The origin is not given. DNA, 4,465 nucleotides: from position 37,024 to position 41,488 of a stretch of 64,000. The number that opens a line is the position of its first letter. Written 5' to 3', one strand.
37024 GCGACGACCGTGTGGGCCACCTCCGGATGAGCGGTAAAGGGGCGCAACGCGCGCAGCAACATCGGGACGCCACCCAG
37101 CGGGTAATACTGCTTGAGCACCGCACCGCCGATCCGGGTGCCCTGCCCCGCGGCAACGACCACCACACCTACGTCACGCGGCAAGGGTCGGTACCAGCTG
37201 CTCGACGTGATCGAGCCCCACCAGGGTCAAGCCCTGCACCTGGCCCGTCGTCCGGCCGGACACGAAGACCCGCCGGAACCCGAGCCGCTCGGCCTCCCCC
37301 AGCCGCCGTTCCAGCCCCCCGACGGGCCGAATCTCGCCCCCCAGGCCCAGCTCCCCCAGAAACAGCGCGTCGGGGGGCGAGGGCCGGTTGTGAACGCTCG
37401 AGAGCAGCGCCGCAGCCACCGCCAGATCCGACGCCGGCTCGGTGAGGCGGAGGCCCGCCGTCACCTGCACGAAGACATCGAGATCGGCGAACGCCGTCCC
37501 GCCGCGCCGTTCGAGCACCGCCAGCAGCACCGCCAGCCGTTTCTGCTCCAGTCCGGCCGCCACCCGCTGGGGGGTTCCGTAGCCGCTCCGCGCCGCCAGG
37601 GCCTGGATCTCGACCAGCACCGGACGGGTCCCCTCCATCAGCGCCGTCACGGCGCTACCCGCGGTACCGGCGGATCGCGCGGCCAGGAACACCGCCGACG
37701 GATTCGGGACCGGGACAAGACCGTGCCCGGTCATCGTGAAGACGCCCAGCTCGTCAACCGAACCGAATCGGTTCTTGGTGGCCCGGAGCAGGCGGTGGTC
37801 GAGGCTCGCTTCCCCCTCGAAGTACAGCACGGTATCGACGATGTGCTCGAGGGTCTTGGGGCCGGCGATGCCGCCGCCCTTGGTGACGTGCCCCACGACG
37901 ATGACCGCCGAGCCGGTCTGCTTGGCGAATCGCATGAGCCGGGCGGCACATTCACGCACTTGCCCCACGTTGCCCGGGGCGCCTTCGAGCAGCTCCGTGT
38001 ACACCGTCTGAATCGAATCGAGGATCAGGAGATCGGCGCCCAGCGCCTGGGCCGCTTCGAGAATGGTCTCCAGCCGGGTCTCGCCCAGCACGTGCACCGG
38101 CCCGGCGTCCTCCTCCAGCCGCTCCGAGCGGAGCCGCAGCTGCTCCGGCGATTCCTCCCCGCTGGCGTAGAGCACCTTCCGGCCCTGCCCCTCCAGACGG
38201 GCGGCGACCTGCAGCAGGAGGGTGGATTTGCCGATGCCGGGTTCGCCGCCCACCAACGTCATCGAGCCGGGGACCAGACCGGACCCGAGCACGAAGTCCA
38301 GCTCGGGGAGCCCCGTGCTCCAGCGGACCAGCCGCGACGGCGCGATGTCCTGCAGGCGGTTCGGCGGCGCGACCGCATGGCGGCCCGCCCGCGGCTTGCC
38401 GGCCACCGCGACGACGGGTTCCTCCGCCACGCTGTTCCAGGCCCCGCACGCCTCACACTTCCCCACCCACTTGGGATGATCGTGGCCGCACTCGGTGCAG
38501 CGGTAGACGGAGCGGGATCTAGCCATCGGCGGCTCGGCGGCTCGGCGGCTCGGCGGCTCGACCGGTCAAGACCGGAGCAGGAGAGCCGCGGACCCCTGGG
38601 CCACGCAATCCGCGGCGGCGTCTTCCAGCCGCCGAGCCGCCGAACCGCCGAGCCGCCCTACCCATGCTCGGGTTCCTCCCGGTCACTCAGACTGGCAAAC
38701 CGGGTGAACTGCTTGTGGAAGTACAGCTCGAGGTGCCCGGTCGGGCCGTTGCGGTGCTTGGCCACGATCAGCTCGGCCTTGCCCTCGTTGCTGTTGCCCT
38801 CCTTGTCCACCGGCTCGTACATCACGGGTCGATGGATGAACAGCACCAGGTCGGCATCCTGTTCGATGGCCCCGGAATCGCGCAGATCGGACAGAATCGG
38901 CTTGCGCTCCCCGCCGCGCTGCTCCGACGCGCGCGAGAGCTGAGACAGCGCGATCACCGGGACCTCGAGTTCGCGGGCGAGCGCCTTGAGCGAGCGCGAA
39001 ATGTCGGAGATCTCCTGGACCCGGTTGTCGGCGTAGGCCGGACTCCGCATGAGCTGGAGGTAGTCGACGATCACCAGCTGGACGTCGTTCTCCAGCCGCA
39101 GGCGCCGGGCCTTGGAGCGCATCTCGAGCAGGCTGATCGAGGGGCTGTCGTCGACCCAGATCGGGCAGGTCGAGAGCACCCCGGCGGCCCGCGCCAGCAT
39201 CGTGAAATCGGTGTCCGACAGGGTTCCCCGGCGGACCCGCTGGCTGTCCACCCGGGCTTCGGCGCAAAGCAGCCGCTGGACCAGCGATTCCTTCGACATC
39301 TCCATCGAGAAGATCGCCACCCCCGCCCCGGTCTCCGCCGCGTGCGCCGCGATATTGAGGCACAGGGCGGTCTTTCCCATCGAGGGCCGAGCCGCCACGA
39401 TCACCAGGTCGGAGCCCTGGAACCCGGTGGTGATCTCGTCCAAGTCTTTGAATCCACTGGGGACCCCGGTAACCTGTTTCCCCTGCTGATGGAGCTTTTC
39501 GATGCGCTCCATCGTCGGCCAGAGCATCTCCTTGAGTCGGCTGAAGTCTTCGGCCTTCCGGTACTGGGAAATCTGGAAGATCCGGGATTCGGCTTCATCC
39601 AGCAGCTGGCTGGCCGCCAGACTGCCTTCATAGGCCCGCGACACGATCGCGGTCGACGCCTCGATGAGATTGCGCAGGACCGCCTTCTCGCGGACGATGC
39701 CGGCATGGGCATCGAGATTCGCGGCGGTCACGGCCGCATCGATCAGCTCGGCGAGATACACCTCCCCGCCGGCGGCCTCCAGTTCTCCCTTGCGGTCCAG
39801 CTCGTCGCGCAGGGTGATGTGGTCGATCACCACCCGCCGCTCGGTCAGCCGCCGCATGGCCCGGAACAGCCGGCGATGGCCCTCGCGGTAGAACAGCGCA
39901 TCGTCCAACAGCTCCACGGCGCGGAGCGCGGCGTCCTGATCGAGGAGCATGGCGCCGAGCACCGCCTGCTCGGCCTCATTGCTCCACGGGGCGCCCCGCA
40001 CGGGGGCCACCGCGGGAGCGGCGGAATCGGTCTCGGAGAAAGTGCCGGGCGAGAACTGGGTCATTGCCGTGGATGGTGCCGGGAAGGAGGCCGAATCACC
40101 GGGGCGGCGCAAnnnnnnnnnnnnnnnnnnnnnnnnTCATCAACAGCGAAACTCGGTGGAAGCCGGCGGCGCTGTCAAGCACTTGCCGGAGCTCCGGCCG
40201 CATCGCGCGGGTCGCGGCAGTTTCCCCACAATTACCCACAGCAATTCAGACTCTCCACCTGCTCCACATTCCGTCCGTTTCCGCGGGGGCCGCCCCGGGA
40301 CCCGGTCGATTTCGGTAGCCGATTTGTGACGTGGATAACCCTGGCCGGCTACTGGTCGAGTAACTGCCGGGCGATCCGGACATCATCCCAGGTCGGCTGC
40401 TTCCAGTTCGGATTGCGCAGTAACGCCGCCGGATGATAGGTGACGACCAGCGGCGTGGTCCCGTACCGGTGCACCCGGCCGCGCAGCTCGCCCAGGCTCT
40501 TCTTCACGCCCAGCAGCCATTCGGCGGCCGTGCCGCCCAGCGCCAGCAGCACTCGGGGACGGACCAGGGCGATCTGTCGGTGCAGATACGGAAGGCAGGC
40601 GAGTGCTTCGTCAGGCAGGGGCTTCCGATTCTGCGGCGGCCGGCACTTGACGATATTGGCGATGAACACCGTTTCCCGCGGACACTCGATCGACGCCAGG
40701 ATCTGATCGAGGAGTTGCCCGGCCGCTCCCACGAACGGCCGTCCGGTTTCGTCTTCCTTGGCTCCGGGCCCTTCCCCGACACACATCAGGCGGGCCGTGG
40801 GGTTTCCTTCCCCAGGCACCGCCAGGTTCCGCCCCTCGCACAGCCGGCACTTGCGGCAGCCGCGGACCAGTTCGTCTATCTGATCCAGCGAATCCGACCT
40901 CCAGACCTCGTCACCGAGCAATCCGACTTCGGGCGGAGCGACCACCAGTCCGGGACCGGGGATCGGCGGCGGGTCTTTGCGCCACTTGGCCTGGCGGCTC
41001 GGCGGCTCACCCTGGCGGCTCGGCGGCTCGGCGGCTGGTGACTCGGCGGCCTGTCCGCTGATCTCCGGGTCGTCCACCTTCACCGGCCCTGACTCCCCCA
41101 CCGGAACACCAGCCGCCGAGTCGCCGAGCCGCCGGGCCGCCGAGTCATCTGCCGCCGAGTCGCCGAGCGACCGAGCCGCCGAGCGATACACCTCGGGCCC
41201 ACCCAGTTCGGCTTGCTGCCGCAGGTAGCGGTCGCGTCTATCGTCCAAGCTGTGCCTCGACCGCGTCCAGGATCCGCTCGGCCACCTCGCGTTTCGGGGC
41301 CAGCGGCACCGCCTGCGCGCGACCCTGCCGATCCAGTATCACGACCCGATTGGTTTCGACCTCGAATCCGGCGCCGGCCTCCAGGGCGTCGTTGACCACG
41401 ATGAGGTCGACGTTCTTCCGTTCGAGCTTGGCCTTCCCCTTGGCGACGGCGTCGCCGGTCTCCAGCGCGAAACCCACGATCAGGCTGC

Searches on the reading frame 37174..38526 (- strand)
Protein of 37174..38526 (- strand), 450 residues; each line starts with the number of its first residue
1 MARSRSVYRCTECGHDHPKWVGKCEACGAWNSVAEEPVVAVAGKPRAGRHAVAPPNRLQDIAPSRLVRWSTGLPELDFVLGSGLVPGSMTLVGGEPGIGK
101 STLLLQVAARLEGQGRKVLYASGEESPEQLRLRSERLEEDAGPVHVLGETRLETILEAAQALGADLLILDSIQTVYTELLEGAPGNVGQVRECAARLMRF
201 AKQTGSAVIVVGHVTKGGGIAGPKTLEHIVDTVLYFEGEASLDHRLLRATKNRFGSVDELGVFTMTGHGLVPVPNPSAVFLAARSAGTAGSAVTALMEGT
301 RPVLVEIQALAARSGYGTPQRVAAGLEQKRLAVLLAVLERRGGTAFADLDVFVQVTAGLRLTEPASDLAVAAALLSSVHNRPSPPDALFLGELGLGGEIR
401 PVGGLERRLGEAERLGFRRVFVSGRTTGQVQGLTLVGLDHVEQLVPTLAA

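Call 9: find_homologous_proteins(query=window:37174-38526:-, max_evalue=1e-50)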
Query window:37174-38526:- (450 aa): 7996 proteins with E <= 1e-50 among 8000 candidates; the best 120 are listed.
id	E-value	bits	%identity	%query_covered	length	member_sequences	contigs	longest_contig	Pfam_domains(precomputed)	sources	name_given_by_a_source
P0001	1.3e-288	975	100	100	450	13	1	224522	PF18073.8,PF06745.20,PF03796.22,PF23442.2,PF05362.20,PF13401.13,PF13481.13,PF13541.13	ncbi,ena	-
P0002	2.6e-251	852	87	100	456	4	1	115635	PF18073.8,PF06745.20,PF03796.22,PF23442.2,PF05362.20,PF13401.13,PF13481.13,PF13541.13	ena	-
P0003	8.6e-251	850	85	100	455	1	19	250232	PF18073.8,PF06745.20,PF03796.22,PF23442.2,PF05362.20,PF13401.13,PF13481.13,PF13541.13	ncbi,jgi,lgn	ncbi:MAG TPA: DNA repair protein RadA [Gemmatimonadales bacterium]|jgi:DNA repair protein RadA/Sms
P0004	1.9e-250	849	87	100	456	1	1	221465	PF18073.8,PF06745.20,PF03796.22,PF05362.20,PF13401.13,PF13481.13,PF13541.13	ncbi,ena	-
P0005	3.3e-250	848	86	100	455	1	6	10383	PF18073.8,PF06745.20,PF03796.22,PF23442.2,PF05362.20,PF13401.13,PF13481.13,PF13191.13,PF13541.13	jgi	jgi:DNA repair protein RadA/Sms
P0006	7.1e-250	847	86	100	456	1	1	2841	PF18073.8,PF06745.20,PF03796.22,PF23442.2,PF05362.20,PF13401.13,PF13481.13,PF13191.13,PF13541.13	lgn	-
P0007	1.7e-249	846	86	100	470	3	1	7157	PF18073.8,PF06745.20,PF03796.22,PF23442.2,PF05362.20,PF13401.13,PF13481.13,PF13191.13,PF13541.13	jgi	jgi:DNA repair protein RadA/Sms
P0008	4.0e-249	845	86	100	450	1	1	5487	PF18073.8,PF06745.20,PF03796.22,PF23442.2,PF05362.20,PF13401.13,PF13481.13,PF13541.13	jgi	jgi:DNA repair protein RadA/Sms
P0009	8.4e-249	844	86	100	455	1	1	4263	PF18073.8,PF06745.20,PF03796.22,PF23442.2,PF05362.20,PF13401.13,PF13481.13,PF13541.13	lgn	-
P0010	6.4e-248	841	86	100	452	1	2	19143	PF18073.8,PF06745.20,PF03796.22,PF23442.2,PF05362.20,PF13401.13,PF13481.13,PF13541.13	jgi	jgi:DNA repair protein RadA/Sms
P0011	4.8e-246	835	86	100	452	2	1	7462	PF18073.8,PF06745.20,PF03796.22,PF23442.2,PF13401.13,PF25199.2,PF13481.13,PF13541.13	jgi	jgi:DNA repair protein RadA/Sms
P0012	5.0e-246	835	85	100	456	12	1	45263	PF18073.8,PF06745.20,PF03796.22,PF23442.2,PF05362.20,PF13401.13,PF13481.13,PF13541.13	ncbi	-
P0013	1.3e-245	833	85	100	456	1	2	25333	PF18073.8,PF06745.20,PF03796.22,PF23442.2,PF05362.20,PF13401.13,PF13481.13,PF13541.13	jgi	jgi:DNA repair protein RadA/Sms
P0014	1.4e-245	833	85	100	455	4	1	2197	PF18073.8,PF06745.20,PF03796.22,PF05362.20,PF13401.13,PF13481.13,PF13541.13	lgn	-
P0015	2.7e-244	829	84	100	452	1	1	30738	PF18073.8,PF06745.20,PF03796.22,PF23442.2,PF05362.20,PF13481.13,PF13191.13,PF13541.13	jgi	jgi:DNA repair protein RadA/Sms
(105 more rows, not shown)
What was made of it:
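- On STRR (cyanobacterial short tandemly repeated repetitive sequences): The organism is a Gemmatimonadales MAG (call 9).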

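Call 11: find_related_loci(query=window:37174-38526:-, collection=metagenome_contigs, flank=10000)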
Query window:37174-38526:- (450 aa) in metagenome_contigs; peptide patterns used: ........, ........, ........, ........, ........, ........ (x = any residue, [..] = any of these).
600 stretches matched a pattern (row limit reached: there are more); 139 encode a relative of the query (tblastn E <= 1e-3); the best 80 are kept; 80 distinct loci.
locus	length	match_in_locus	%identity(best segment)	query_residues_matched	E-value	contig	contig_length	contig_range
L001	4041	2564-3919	90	1-450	0e+0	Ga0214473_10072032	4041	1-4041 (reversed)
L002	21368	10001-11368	83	1-450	0e+0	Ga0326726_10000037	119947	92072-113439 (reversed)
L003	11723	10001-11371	84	1-450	0e+0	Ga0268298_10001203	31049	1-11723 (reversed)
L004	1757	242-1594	83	1-448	0e+0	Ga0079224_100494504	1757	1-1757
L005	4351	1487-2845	80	1-445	0e+0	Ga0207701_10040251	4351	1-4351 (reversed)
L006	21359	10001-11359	80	1-445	0e+0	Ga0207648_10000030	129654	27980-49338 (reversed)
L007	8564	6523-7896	79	1-450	0e+0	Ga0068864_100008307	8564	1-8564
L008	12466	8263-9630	79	2-450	0e+0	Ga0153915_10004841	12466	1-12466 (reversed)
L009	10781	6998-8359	84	1-450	0e+0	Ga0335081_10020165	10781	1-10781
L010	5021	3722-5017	85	1-426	0e+0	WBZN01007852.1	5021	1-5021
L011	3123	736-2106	75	1-450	0e+0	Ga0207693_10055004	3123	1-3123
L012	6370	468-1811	76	1-443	0e+0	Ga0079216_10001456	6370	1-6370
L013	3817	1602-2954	76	1-445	0e+0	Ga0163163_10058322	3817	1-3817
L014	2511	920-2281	77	1-450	0e+0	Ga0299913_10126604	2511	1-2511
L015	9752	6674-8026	75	1-445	0e+0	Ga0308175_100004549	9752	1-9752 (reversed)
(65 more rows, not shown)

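Call 56: list_cluster_members(proteins=[P0001])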
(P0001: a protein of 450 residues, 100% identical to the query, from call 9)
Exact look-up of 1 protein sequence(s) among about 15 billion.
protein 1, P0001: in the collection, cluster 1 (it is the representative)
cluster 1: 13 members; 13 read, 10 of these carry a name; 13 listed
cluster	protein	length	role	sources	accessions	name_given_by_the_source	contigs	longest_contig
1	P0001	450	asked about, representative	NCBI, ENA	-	-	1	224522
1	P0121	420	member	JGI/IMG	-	DNA repair protein RadA/Sms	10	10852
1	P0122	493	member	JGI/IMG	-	DNA repair protein RadA/Sms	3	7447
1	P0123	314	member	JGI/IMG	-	DNA repair protein RadA/Sms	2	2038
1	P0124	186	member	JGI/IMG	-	DNA repair protein RadA/Sms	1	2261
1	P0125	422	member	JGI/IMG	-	DNA repair protein RadA/Sms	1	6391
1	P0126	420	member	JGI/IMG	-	DNA repair protein RadA/Sms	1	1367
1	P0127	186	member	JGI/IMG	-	DNA repair protein RadA/Sms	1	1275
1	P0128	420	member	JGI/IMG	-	DNA repair protein RadA/Sms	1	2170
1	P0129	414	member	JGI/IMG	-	DNA repair protein RadA/Sms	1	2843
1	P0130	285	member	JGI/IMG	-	DNA repair protein RadA/Sms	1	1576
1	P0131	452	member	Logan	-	-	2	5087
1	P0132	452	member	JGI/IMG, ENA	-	-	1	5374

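Call 57: find_encoding_contigs(protein=P0121, flank=3000, max_places=10)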
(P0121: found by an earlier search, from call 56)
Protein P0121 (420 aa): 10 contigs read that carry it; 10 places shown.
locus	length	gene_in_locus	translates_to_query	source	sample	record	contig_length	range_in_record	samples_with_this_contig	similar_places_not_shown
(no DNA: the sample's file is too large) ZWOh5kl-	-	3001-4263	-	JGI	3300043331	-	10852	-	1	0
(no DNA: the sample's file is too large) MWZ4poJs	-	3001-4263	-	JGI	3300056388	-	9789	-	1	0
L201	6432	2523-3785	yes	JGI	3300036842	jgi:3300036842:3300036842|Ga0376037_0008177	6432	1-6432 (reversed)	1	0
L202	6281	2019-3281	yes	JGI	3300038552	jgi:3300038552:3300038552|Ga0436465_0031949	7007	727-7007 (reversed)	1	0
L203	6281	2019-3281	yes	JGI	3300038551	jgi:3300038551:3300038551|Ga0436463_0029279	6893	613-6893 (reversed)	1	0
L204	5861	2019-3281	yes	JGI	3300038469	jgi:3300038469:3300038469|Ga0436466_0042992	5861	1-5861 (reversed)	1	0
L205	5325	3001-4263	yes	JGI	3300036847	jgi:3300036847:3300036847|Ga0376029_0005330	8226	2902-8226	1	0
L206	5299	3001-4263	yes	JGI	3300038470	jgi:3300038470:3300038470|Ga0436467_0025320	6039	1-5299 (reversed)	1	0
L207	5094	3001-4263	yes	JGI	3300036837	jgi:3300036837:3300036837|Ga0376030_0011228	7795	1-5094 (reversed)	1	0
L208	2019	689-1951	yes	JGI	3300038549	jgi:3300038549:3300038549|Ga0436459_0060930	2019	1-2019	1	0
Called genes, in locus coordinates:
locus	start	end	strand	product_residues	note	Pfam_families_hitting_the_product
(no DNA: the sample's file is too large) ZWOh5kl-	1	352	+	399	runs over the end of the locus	PF02441:Flavoprotein, PF04127:DFP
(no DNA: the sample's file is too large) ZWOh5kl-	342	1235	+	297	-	PF03167:UDG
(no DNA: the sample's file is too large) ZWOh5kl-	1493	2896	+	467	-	PF00772:DnaB, PF06745:ATPase (faint), PF13481:AAA_25, PF03796:DnaB_C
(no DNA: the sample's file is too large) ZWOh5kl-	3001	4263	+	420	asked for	PF13481:AAA_25, PF03796:DnaB_C (weak), PF06745:ATPase, PF23442:DUF7125 (weak), PF13191:AAA_16 (faint), PF13401:AAA_22 (weak), PF13541:ChlI, PF05362:Lon_C (faint)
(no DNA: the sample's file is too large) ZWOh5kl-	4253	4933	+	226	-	PF01128:IspD, PF12804:NTP_transf_3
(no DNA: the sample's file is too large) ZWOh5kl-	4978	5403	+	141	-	PF01451:LMWPc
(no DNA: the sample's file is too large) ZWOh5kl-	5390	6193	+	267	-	PF08501:Shikimate_dh_N, PF18317:SDH_C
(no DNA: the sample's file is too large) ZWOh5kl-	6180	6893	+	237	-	PF18912:DZR_2, PF00156:Pribosyltran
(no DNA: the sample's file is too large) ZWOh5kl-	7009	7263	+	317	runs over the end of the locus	?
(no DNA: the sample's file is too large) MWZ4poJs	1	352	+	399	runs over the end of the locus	PF02441:Flavoprotein, PF04127:DFP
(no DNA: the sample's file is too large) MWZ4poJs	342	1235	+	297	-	PF03167:UDG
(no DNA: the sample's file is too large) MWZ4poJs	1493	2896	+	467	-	PF00772:DnaB, PF06745:ATPase (faint), PF13481:AAA_25, PF03796:DnaB_C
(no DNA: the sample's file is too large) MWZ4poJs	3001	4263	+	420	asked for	PF13481:AAA_25, PF03796:DnaB_C (weak), PF06745:ATPase, PF23442:DUF7125 (weak), PF13191:AAA_16 (faint), PF13401:AAA_22 (weak), PF13541:ChlI, PF05362:Lon_C (faint)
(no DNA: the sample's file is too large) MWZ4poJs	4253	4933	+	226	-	PF01128:IspD, PF12804:NTP_transf_3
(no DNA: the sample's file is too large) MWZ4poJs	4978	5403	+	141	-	PF01451:LMWPc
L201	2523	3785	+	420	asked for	PF13481:AAA_25, PF03796:DnaB_C (weak), PF06745:ATPase, PF23442:DUF7125 (weak), PF13191:AAA_16 (faint), PF13401:AAA_22 (weak), PF13541:ChlI, PF05362:Lon_C (faint)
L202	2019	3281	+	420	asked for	PF13481:AAA_25, PF03796:DnaB_C (weak), PF06745:ATPase, PF23442:DUF7125 (weak), PF13191:AAA_16 (faint), PF13401:AAA_22 (weak), PF13541:ChlI, PF05362:Lon_C (faint)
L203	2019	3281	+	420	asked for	PF13481:AAA_25, PF03796:DnaB_C (weak), PF06745:ATPase, PF23442:DUF7125 (weak), PF13191:AAA_16 (faint), PF13401:AAA_22 (weak), PF13541:ChlI, PF05362:Lon_C (faint)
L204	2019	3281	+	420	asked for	PF13481:AAA_25, PF03796:DnaB_C (weak), PF06745:ATPase, PF23442:DUF7125 (weak), PF13191:AAA_16 (faint), PF13401:AAA_22 (weak), PF13541:ChlI, PF05362:Lon_C (faint)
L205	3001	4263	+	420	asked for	PF13481:AAA_25, PF03796:DnaB_C (weak), PF06745:ATPase, PF23442:DUF7125 (weak), PF13191:AAA_16 (faint), PF13401:AAA_22 (weak), PF13541:ChlI, PF05362:Lon_C (faint)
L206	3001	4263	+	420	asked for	PF13481:AAA_25, PF03796:DnaB_C (weak), PF06745:ATPase, PF23442:DUF7125 (weak), PF13191:AAA_16 (faint), PF13401:AAA_22 (weak), PF13541:ChlI, PF05362:Lon_C (faint)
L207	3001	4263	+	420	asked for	PF13481:AAA_25, PF03796:DnaB_C (weak), PF06745:ATPase, PF23442:DUF7125 (weak), PF13191:AAA_16 (faint), PF13401:AAA_22 (weak), PF13541:ChlI, PF05362:Lon_C (faint)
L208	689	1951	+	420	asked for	PF13481:AAA_25, PF03796:DnaB_C (weak), PF06745:ATPase, PF23442:DUF7125 (weak), PF13191:AAA_16 (faint), PF13401:AAA_22 (weak), PF13541:ChlI, PF05362:Lon_C (faint)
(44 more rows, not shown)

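Call 58: find_encoding_contigs(protein=P0122, flank=3000, max_places=5)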
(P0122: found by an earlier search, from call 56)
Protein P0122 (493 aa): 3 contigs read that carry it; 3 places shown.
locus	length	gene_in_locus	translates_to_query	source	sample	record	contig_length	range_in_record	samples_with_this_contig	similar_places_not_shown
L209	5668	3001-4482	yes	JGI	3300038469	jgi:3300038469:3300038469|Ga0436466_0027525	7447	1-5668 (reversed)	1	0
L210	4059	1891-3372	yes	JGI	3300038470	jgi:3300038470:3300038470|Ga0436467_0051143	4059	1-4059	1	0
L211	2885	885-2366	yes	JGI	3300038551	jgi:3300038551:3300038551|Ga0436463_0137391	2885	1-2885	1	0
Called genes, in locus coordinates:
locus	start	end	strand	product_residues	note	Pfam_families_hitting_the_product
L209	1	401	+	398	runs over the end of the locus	PF02441:Flavoprotein, PF04127:DFP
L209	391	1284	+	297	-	PF03167:UDG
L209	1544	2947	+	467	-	PF00772:DnaB, PF06745:ATPase (faint), PF13481:AAA_25, PF03796:DnaB_C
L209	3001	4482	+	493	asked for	PF18073:Zn_ribbon_LapB, PF13481:AAA_25, PF03796:DnaB_C (weak), PF06745:ATPase, PF23442:DUF7125 (weak), PF13401:AAA_22 (weak), PF13541:ChlI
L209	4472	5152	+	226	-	PF01128:IspD, PF12804:NTP_transf_3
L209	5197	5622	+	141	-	PF01451:LMWPc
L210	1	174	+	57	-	?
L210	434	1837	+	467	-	PF00772:DnaB, PF06745:ATPase (faint), PF13481:AAA_25, PF03796:DnaB_C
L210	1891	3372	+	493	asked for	PF18073:Zn_ribbon_LapB, PF13481:AAA_25, PF03796:DnaB_C (weak), PF06745:ATPase, PF23442:DUF7125 (weak), PF13401:AAA_22 (weak), PF13541:ChlI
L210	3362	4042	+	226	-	PF01128:IspD, PF12804:NTP_transf_3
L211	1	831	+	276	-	?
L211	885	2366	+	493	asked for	PF18073:Zn_ribbon_LapB, PF13481:AAA_25, PF03796:DnaB_C (weak), PF06745:ATPase, PF23442:DUF7125 (weak), PF13401:AAA_22 (weak), PF13541:ChlI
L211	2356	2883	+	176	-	?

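Call 59: find_encoding_contigs(protein=P0132, flank=3000, max_places=5)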
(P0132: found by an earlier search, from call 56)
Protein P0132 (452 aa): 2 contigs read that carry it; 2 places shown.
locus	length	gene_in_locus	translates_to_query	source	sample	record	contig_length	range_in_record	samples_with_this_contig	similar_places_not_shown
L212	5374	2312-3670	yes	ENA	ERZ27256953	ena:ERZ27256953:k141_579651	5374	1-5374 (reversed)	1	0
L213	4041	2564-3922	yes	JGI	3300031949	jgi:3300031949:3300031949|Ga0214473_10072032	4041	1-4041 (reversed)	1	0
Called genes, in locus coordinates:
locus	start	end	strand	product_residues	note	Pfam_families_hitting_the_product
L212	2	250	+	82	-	?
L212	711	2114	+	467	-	PF00772:DnaB, PF06745:ATPase (faint), PF13481:AAA_25, PF03796:DnaB_C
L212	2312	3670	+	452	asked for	PF18073:Zn_ribbon_LapB, PF13481:AAA_25, PF03796:DnaB_C (weak), PF06745:ATPase, PF23442:DUF7125 (weak), PF13191:AAA_16 (faint), PF13401:AAA_22 (weak), PF13541:ChlI, +1 more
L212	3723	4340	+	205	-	PF01128:IspD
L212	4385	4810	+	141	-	PF01451:LMWPc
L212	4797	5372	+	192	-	?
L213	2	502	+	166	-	?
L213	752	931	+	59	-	-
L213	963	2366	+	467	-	PF00772:DnaB, PF06745:ATPase (faint), PF13481:AAA_25, PF03796:DnaB_C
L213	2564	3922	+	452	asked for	PF18073:Zn_ribbon_LapB, PF13481:AAA_25, PF03796:DnaB_C (weak), PF06745:ATPase, PF23442:DUF7125 (weak), PF13191:AAA_16 (faint), PF13401:AAA_22 (weak), PF13541:ChlI, +1 more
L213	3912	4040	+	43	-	?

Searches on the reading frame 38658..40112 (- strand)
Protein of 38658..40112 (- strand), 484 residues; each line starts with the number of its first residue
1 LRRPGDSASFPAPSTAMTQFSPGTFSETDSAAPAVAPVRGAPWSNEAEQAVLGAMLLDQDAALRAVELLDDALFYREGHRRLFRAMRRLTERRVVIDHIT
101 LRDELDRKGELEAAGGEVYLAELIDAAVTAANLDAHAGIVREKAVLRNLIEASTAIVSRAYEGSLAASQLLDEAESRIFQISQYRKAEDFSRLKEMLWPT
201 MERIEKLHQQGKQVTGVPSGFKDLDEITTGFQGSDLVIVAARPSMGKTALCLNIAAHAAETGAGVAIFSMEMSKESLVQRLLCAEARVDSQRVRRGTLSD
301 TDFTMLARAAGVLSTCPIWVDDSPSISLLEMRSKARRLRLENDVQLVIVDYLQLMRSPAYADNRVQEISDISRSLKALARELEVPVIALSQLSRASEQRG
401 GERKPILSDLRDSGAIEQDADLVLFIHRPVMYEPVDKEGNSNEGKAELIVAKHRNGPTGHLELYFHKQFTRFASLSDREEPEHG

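Call 33: search_protein_families(library=pfam, proteins=[window:38658-40112:-], max_evalue=0.001)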
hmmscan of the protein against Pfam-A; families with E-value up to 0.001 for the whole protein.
window:38658-40112:- (484 aa): 4 families
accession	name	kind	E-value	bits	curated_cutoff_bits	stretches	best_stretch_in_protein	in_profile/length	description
PF03796.21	DnaB_C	-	7.1e-106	353.7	27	1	216-473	1-254/255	DnaB-like helicase C terminal domain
PF00772.26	DnaB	-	3.3e-29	101.4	23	1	42-142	3-103/103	DnaB-like helicase N terminal domain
PF13481.12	AAA_25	-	2e-10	41.1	27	1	233-394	32-192/195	AAA domain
PF06745.19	ATPase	-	5.6e-06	26.3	26.6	0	217-281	1-67/231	KaiC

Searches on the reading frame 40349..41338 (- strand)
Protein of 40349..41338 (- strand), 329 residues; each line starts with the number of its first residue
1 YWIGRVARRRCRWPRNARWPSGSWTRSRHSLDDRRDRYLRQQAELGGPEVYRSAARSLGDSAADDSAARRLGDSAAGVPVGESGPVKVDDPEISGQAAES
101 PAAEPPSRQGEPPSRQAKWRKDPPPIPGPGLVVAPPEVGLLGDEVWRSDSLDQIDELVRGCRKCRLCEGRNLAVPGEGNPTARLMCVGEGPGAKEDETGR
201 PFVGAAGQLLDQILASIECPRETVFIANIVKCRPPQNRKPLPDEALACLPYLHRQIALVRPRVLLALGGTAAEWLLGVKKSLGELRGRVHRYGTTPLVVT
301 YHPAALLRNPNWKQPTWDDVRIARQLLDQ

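Call 33: search_protein_families(library=pfam, proteins=[window:40349-41338:-], max_evalue=0.001)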
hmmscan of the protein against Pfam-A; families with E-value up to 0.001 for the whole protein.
window:40349-41338:- (329 aa): 1 family
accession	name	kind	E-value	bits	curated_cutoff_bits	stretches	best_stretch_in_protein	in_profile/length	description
PF03167.25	UDG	-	3.4e-39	134.6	24.3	1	175-319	1-139/141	Uracil DNA glycosylase superfamily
